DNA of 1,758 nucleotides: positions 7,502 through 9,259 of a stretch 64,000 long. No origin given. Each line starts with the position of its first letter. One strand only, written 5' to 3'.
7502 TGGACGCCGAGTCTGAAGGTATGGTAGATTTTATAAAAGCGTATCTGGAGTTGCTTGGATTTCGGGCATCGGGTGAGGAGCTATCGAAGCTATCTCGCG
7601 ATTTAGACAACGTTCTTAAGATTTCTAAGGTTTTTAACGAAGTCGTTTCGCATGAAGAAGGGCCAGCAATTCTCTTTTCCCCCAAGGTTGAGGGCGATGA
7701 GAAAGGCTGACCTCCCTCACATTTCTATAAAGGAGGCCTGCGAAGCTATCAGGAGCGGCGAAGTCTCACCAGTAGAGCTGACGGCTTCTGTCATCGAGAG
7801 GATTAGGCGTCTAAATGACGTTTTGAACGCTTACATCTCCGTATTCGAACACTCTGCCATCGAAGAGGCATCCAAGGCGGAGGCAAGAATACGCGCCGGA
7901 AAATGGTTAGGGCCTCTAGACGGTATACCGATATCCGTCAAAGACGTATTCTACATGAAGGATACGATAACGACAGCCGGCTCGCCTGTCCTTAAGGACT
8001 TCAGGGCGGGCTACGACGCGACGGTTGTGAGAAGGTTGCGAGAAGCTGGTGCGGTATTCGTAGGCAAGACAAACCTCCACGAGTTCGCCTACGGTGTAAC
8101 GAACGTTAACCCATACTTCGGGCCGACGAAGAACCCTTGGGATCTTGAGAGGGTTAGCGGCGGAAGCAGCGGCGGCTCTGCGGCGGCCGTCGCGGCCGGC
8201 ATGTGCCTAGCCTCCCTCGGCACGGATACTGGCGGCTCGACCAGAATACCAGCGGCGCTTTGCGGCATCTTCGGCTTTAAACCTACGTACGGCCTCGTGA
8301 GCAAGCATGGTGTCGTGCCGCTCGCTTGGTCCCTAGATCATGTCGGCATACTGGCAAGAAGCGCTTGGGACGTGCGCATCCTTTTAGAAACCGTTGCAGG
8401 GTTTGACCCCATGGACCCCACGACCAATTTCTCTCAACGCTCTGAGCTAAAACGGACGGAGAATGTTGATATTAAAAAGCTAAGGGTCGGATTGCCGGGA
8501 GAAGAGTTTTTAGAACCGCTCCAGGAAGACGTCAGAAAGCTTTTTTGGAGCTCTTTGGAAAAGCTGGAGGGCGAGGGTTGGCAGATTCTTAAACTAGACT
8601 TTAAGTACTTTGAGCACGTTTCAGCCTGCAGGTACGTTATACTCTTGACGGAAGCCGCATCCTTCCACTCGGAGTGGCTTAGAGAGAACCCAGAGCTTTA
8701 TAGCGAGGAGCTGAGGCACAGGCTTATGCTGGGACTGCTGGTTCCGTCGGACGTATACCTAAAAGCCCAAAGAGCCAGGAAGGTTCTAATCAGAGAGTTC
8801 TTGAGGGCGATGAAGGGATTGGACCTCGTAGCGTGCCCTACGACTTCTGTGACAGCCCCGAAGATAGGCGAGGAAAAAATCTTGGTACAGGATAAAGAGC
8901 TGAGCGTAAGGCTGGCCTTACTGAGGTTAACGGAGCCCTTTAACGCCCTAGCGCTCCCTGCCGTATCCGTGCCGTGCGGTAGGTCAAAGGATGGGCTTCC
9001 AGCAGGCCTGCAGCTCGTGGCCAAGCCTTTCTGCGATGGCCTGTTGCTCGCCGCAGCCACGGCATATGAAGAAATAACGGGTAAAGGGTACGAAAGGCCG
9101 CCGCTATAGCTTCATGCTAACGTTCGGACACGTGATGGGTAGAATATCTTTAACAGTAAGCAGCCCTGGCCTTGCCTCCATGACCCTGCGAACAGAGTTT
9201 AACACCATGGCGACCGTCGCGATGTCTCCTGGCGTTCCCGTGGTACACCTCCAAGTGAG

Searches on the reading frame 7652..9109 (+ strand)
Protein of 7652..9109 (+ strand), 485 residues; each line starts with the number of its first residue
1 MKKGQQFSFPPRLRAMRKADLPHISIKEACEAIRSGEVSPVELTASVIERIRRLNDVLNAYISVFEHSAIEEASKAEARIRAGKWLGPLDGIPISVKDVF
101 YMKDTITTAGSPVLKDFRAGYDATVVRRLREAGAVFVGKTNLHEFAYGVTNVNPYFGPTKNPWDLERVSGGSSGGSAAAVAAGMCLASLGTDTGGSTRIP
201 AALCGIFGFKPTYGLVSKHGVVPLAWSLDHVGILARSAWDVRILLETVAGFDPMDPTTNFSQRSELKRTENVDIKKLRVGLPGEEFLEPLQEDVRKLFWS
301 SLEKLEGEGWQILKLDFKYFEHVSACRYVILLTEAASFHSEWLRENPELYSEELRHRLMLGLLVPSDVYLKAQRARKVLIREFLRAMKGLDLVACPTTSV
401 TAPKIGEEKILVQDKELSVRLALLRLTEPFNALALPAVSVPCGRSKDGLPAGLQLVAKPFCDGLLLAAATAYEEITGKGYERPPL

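Call 45: search_protein_families(library=pfam, max_evalue=1, proteins=[window:7652-9109:+])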
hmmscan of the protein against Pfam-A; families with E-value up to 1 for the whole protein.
window:7652-9109:+ (485 aa): 1 family
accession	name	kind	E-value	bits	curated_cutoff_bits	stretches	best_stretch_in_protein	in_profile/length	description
PF01425.27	Amidase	-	3.9e-126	422.1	27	1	42-466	1-445/445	Amidase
